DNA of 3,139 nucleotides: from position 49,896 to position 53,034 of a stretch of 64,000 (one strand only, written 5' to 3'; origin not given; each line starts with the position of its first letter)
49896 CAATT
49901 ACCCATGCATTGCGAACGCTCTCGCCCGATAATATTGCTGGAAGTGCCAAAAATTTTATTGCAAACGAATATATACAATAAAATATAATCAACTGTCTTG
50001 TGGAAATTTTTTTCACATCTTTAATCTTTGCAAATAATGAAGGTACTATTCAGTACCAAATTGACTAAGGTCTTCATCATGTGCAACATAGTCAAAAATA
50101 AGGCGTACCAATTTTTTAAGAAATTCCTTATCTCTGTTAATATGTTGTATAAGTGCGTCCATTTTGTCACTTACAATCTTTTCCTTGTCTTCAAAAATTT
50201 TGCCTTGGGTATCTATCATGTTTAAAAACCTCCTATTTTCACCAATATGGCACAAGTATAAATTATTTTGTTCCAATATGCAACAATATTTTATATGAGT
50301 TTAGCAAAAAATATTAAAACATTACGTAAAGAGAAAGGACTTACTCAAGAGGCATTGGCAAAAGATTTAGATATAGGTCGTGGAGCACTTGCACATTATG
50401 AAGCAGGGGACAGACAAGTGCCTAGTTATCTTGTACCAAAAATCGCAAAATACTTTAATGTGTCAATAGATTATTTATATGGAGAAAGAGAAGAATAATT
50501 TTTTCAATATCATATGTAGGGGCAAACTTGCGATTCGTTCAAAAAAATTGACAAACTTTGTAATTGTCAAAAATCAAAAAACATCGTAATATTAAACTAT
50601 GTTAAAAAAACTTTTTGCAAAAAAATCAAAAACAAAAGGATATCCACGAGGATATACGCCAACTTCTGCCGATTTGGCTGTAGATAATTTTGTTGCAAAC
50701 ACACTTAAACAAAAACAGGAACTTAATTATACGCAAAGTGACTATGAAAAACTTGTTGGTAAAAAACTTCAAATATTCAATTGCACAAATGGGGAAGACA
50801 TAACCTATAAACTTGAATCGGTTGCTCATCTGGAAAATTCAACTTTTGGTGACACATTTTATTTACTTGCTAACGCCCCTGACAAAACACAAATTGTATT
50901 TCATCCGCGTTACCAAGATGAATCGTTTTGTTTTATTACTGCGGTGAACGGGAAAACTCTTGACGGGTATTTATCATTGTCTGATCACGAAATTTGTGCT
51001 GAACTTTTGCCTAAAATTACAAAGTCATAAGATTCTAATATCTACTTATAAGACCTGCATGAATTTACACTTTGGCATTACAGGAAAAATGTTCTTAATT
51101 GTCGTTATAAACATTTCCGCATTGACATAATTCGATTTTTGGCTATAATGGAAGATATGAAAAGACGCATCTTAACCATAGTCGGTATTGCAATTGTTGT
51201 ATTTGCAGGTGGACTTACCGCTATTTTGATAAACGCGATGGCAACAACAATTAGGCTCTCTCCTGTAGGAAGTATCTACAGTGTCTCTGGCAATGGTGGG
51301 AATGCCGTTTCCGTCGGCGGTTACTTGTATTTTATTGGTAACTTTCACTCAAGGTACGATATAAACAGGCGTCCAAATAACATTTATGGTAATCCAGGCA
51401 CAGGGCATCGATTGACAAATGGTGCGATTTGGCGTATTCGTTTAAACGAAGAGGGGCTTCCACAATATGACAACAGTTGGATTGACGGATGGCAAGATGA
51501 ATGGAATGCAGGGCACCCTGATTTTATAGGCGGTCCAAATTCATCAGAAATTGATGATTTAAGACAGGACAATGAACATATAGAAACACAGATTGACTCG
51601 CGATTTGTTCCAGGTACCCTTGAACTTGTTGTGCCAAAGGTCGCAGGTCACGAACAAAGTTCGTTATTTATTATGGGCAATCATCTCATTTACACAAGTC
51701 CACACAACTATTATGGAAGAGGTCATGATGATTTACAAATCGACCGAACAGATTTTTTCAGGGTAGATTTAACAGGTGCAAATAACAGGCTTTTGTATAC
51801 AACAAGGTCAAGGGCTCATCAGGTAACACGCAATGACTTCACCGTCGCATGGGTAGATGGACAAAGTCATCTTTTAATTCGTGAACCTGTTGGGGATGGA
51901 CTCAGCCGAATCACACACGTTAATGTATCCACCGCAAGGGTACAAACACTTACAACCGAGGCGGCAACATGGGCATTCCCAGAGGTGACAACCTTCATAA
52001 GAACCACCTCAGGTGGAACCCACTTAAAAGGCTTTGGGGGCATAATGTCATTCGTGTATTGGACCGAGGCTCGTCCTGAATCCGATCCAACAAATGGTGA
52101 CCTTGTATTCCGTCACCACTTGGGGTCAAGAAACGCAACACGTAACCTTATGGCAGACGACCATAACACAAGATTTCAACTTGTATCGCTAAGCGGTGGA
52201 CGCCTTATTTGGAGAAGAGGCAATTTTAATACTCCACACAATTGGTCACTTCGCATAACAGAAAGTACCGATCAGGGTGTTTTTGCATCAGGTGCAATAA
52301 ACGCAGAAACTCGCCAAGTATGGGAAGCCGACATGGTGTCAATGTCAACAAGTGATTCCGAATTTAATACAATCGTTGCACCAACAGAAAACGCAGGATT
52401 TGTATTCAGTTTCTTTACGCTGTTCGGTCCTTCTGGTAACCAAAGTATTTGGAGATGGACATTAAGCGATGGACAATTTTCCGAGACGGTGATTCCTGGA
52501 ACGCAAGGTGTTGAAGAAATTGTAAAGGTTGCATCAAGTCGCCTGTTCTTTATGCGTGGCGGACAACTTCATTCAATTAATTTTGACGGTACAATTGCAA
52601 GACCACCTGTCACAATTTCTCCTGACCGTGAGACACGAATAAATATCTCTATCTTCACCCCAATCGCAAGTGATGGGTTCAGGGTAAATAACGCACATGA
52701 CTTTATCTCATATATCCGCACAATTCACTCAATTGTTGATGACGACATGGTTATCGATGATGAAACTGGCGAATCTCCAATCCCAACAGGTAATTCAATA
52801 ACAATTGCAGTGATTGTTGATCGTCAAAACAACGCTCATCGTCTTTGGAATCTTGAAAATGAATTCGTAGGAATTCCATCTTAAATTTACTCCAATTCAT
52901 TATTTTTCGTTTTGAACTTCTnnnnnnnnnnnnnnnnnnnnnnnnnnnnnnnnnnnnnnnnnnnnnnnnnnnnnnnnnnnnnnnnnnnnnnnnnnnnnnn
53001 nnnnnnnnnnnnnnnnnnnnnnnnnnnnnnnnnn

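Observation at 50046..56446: Orphan type IV coupling protein locus without relaxase or a VirB4/channel set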

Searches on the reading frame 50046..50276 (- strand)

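Call 3: search_protein_families(library=pfam, proteins=[window:50046-50276:-], max_evalue=0.1)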
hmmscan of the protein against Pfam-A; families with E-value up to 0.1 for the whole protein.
window:50046-50276:- (76 aa): 1 family
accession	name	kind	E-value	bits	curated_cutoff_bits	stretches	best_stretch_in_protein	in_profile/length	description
PF05803.17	Chordopox_L2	-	0.034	14.4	27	1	37-63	19-46/81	Chordopoxvirus L2 protein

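Call 4: search_protein_families(library=ncbifam, proteins=[window:50046-50276:-], max_evalue=0.1)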
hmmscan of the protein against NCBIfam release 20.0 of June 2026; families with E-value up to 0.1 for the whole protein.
window:50046-50276:- (76 aa): 0 families

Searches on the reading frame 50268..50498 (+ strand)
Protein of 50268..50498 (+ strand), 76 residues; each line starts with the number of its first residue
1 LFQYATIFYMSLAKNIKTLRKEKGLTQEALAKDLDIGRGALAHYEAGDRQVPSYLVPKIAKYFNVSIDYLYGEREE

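Call 3: search_protein_families(library=pfam, proteins=[window:50268-50498:+], max_evalue=0.1)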
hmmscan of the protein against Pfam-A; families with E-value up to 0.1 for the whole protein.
window:50268-50498:+ (76 aa): 11 families
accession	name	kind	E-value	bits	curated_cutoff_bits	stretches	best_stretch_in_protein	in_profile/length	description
PF01381.28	HTH_3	-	6.2e-15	55.4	23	1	16-70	1-55/55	Helix-turn-helix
PF12844.13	HTH_19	-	1.3e-12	47.9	30.2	1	14-71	2-59/64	Helix-turn-helix domain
PF13560.12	HTH_31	-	6.7e-09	36.4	27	1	13-58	3-49/64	Helix-turn-helix domain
PF13443.12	HTH_26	-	0.0013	19.4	22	1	15-68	1-55/63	Cro/C1-type HTH DNA-binding domain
PF15943.11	YdaS_toxin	-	0.015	15.5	30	1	27-65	11-49/65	Bacterial toxin YdaS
PF07022.19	Phage_CI_repr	-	0.018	15.8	22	1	26-73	13-60/65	Bacteriophage CI repressor helix-turn-helix domain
PF15731.11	MqsA_antitoxin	-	0.033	14.8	30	1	13-56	71-114/131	Antitoxin component of bacterial toxin-antitoxin system, MqsA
PF04545.22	Sigma70_r4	-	0.062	13.3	24.1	0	18-39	14-35/50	Sigma-70, region 4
PF20317.4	HTH_60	-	0.065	14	24.1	1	12-64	6-58/140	Helix-turn-helix domain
PF13744.12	HTH_37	-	0.074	13.3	27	1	11-41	18-48/80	Helix-turn-helix domain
PF13413.12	HTH_25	-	0.08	13.2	24.6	0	18-48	4-34/62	Helix-turn-helix domain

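Call 4: search_protein_families(library=ncbifam, proteins=[window:50268-50498:+], max_evalue=0.1)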
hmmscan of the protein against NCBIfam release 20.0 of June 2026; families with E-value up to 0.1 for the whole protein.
window:50268-50498:+ (76 aa): 16 families
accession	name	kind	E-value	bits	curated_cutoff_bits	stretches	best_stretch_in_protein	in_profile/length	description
NF041951.1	phage_RstR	subfamily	4.6e-16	59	80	1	10-76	1-67/108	RstR family transcriptional repressor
NF041575.1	antitoxPezA_Strep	equivalog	1.3e-09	38.3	290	1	13-68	3-58/158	type II toxin-antitoxin system antitoxin PezA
NF047948.1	male_kill_WMK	equivalog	4.8e-09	36.1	300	1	9-75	160-226/300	WO male-killing family protein Wmk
TIGR03070.1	couple_hipB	subfamily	6.4e-07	29.2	71.65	1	12-59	3-50/58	type II toxin-antitoxin system Y4mF family antitoxin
NF006015.0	PRK08154.1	subfamily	6.6e-07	28.8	204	1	7-75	26-94/314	anaerobic benzoate catabolism transcriptional regulator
TIGR03830.1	CxxCG_CxxCG_HTH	subfamily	8.7e-07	28.8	61.8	1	13-54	67-108/127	type II TA system antitoxin MqsA family protein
NF052239.1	antitox_spr1629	equivalog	1.4e-05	24.4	335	1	12-74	3-65/377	spr1629 family repressor/antitoxin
NF007271.0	PRK09726.1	equivalog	0.00018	21.4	79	1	10-48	11-49/88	type II toxin-antitoxin system antitoxin HipB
NF038139.1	Reg_Aceta_RamB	equivalog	0.00031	19.5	700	1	15-70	6-61/465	acetate metabolism transcriptional regulator RamB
TIGR00270.2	TIGR00270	equivalog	0.0008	19.3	110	1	13-67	77-131/159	multiprotein bridging factor aMBF1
NF003162.0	PRK04140.1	equivalog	0.0019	17.3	263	1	13-67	128-182/317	transcriptional regulator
NF007257.0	PRK09706.1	subfamily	0.03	14.1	101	1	12-52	6-46/135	transcriptional repressor DicA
NF058600.1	TransRegSco1979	equivalog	0.03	13.4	350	1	5-65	2-62/280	Sco1979 family transcriptional regulator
NF047542.1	telomere_Tap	equivalog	0.04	12.6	600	1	16-50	22-56/695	telomere-associated protein Tap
NF046032.1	TransRegSlrRBacil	equivalog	0.057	13.5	250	1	14-71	4-62/149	HTH-type transcriptional regulator SlrR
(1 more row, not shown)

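Call 61: search_protein_families(library=padloc, proteins=[window:50298-50495:+], max_evalue=0.01)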
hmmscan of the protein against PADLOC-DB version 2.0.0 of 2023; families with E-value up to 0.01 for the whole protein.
window:50298-50495:+ (66 aa): 20 families
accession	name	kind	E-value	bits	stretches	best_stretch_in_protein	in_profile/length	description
PDLC02926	HTH_VI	-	2e-10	38.8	1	2-61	2-61/92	-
PDLC04142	capH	-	3.4e-08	32.5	1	2-65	7-70/103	capH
PDLC03665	Control_protein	-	1.1e-07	30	1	3-60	10-68/77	control protein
PDLC03949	RmrA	-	1.9e-06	25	1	4-64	5-65/363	-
PDLC03947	RmrA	-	2.1e-06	24.8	1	4-64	14-74/383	-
PDLC03952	RmrA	-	4.4e-06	23.8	1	5-64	26-85/395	-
PDLC03954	RmrA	-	7.3e-06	23.1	1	4-64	13-73/380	-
PDLC03945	RmrA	-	7.4e-06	23.4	1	4-64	5-65/394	-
PDLC04775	PDC-M69A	-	1.5e-05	23.5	1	3-65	9-71/113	-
PDLC03951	RmrA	-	2.6e-05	21.4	1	4-61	11-68/400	-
PDLC03950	RmrA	-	2.8e-05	21.3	1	5-63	6-64/369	-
PDLC04133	mad1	-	9.8e-05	20.6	0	11-36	2-27/60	mads_1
PDLC03667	Control_protein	-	0.00074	17.8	1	5-63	5-67/101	control protein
PDLC03944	RmrA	-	0.001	16.2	1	5-64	10-69/384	-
PDLC03668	Control_protein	-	0.0013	17.2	1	6-55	13-62/79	control protein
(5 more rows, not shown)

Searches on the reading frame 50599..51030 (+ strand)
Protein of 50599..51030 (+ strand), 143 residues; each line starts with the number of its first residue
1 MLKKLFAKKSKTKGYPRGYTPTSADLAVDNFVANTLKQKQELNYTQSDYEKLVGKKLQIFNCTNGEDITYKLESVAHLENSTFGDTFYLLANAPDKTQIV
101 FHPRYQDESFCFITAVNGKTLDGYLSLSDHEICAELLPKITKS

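Call 3: search_protein_families(library=pfam, proteins=[window:50599-51030:+], max_evalue=0.1)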
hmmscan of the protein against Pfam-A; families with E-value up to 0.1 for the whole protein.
window:50599-51030:+ (143 aa): 1 family
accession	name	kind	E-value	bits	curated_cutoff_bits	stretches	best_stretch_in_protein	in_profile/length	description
PF23069.1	DUF7042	-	0.092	13.1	27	0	57-136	29-109/123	Domain of unknown function (DUF7042)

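Call 4: search_protein_families(library=ncbifam, proteins=[window:50599-51030:+], max_evalue=0.1)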
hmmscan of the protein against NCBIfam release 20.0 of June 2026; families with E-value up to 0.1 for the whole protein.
window:50599-51030:+ (143 aa): 1 family
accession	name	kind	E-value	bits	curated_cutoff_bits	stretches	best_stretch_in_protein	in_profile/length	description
NF041753.2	sbcd_Staph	equivalog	0.029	13.2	480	1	2-80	229-302/375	exonuclease subunit SbcD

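Call 61: search_protein_families(library=padloc, proteins=[window:50599-51027:+], max_evalue=0.01)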
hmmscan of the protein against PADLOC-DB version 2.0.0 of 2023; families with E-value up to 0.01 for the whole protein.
window:50599-51027:+ (143 aa): 0 families

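Call 68: search_protein_representatives(protein=window:50599-51027:+)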
Query: 143 residues. Proteins with E-value up to 0.001 (for the whole library): 4; up to 1e-10: 2; up to 1e-30: 1. The best 4 are listed.
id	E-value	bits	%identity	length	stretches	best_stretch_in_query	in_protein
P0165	1.9e-52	193.1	63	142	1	4-142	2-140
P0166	1.9e-30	121.9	48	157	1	6-140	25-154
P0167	2.3e-08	50.4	31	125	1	27-139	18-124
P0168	1.4e-05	41.4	38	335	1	39-130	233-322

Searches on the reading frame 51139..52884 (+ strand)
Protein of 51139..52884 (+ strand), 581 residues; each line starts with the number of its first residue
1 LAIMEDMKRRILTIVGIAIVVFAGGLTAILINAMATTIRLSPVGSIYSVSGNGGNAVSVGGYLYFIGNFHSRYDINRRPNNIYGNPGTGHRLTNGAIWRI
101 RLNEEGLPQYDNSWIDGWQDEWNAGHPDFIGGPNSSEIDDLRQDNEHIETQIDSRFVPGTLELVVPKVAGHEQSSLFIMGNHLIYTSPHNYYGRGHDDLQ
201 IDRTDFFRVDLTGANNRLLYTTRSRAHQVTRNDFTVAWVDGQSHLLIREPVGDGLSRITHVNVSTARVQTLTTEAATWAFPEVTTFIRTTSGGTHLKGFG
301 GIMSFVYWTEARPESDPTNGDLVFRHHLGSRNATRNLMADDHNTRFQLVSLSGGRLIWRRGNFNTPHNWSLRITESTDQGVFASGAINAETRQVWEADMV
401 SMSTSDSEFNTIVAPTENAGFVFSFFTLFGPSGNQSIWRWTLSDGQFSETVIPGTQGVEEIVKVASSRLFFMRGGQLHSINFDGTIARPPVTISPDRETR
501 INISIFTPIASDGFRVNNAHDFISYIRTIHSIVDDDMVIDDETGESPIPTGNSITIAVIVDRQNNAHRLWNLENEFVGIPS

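Call 3: search_protein_families(library=pfam, proteins=[window:51139-52884:+], max_evalue=0.1)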
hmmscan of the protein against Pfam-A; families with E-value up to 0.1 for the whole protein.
window:51139-52884:+ (581 aa): 0 families

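Call 4: search_protein_families(library=ncbifam, proteins=[window:51139-52884:+], max_evalue=0.1)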
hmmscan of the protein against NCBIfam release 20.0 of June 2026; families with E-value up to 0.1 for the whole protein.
window:51139-52884:+ (581 aa): 0 families

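Call 38: find_homologous_proteins(query=window:51148-52881:+, max_evalue=0.001)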
Query window:51148-52881:+ (578 aa): 38 proteins with E <= 0.001 among 8000 candidates.
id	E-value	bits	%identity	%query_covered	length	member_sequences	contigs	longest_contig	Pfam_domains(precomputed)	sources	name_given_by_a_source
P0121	0.0e+0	1320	100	99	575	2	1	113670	-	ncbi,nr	ncbi:MAG: hypothetical protein FWE01_00560 [Firmicutes bacterium]|nr:hypothetical protein [Bacillota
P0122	3.9e-192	658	57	99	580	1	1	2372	-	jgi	-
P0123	1.4e-143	498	48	99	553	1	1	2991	-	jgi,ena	-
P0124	2.0e-79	286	37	99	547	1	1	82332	-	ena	-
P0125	4.1e-76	275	36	99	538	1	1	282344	-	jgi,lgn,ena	-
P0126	5.6e-75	271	37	99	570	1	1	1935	-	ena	-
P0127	1.4e-74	270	34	99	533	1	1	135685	-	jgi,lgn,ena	-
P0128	4.2e-68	248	38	83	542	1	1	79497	-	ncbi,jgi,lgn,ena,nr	ncbi:MAG: hypothetical protein FWE31_04565 [Firmicutes bacterium]|nr:hypothetical protein [Bacillota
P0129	1.1e-65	241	34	99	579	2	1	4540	-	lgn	-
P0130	1.1e-63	234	35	99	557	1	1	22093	-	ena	-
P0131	2.0e-63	233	35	99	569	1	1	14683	-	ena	-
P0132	1.1e-61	227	33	99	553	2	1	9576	-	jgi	-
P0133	1.9e-61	226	32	99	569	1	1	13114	-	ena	-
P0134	2.6e-60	223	34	99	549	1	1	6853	-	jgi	-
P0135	7.3e-56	208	32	99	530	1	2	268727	-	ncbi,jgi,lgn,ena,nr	ncbi:MAG: hypothetical protein FWE16_02585 [Firmicutes bacterium]|nr:hypothetical protein [Bacillota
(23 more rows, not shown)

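Call 54: predict_structure(alignment_id=A3)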
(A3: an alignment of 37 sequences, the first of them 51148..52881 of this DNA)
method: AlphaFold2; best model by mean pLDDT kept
length: 578 residues; sequences in the alignment: 37
mean_pLDDT: 82.9   pTM: 0.84
mean pLDDT of the five models: 82.9, 82.1, 82.0, 82.0, 79.9
residues with pLDDT >= 90: 301; 70-90: 154; 50-70: 81; < 50: 42
segments of 3 or more residues with pLDDT < 50: 77-87, 137-150, 289-291, 533-535, 542-547
pLDDT, mean of each block of 10 residues (from residue 1): 84 91 77 56 83 94 92 58 46 90 85 60 61 52 42 84 91 93 87 82 94 94 87 93 95 96 96 96 71 73 97 94 93 94 94 93 87 92 82 75 66 84 89 93 93 95 94 95 94 91 92 82 85 54 53 91 86 58
secondary structure, 60 per line:
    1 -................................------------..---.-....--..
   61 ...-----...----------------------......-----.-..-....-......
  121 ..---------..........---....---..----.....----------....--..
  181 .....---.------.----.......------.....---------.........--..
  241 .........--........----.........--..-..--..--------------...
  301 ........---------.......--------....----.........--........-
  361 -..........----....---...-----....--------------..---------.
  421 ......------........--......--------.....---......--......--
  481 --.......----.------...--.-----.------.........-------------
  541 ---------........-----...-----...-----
elements in order: H2-33 E53-56 E59-63 E94-99 H110-113 H115-122 H132-141 H145-148 E158-162 E173-176 E179-185 E201-207 E214-218 E231-236 E239-249 E252-259 E264-272 H298-301 E302-308 E318-324 E333-336 E341-349 E352-359 E362-371 H376-379 E391-394 E420-426 E433-440 E443-448 E457-461 E465-470 E473-478 E483-489 E501-503 E519-527 E550-557 E563-565

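Call 56: fold_search(model_id=the predicted structure, library=pdb)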
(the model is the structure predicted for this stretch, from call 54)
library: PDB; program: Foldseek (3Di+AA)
matches with E <= 10: 1439; with E <= 0.001: 506
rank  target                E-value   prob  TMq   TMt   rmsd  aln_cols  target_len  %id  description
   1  1yr2                  1.2e-09  1.00  0.37  0.32   7.2       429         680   12  Structural and Mechanistic Analysis of Two Prolyl Endopeptidases: Role of Inter-Domain Dynamics in Catalysis and Specifi (released 2005-03-15)
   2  4a0p_A                6.0e-09  1.00  0.19  0.19  20.9       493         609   12  Crystal structure of LRP6P3E3P4E4 (released 2011-10-26)
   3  2bkl_B                7.8e-09  1.00  0.35  0.31  11.4       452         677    9  Structural and Mechanistic Analysis of Two Prolyl Endopeptidases: Role of Inter-Domain Dynamics in Catalysis and Speci (released 2005-03-09)
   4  3ivm                  1.5e-08  1.00  0.35  0.30  18.4       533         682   10  apPEP_WT+PP closed state (released 2010-05-05)
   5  9q5g_A                1.7e-08  1.00  0.34  0.29  11.6       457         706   11  Human prolyl endopeptidase (PREP) - apo form (released 2026-01-21)
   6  5gje_B                1.7e-08  1.00  0.19  0.18  21.1       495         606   13  Three-dimensional reconstruction of human LRP6 ectodomain complexed with Dkk1 (released 2017-01-18)
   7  3s2k_B                1.7e-08  1.00  0.19  0.18  21.1       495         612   13  Structural basis of Wnt signaling inhibition by Dickkopf binding to LRP5/6. (released 2011-11-02)
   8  2bkl_A                1.8e-08  1.00  0.35  0.31  11.4       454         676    8  Structural and Mechanistic Analysis of Two Prolyl Endopeptidases: Role of Inter-Domain Dynamics in Catalysis and Speci (released 2005-03-09)
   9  3ddu                  1.8e-08  1.00  0.34  0.29  11.3       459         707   12  Prolyl Oligopeptidase with GSK552 (released 2008-08-19)
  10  3s8v_B                1.8e-08  1.00  0.20  0.19  22.1       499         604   11  Crystal structure of LRP6-Dkk1 complex (released 2011-10-26)
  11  9q5y_B                1.9e-08  1.00  0.34  0.29  11.5       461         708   11  Human prolyl endopeptidase (PREP) - complex with YX45 (released 2026-01-21)
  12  5o3v_A                2.1e-08  1.00  0.35  0.29  11.1       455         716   10  Structural characterization of the fast and promiscuous macrocyclase from plant - PCY1-S562A bound to Presegetalin B1 (released 2018-02-07)
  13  7vgb_A                2.3e-08  1.00  0.35  0.31   7.6       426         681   12  Crystal structure of apo prolyl oligopeptidase from Microbulbifer arenaceous (released 2022-05-25)
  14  3s2k_A                2.3e-08  1.00  0.19  0.18  20.9       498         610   11  Structural basis of Wnt signaling inhibition by Dickkopf binding to LRP5/6. (released 2011-11-02)
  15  9hji                  2.9e-08  1.00  0.33  0.29  20.6       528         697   13  Structure of Trypanosoma cruzi Prolyl Oligopeptidase in the close state (released 2025-10-01)
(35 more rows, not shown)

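Call 61: search_protein_families(library=padloc, proteins=[window:51148-52881:+], max_evalue=0.01)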
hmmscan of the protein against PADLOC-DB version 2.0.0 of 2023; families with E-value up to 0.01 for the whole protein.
window:51148-52881:+ (578 aa): 0 families
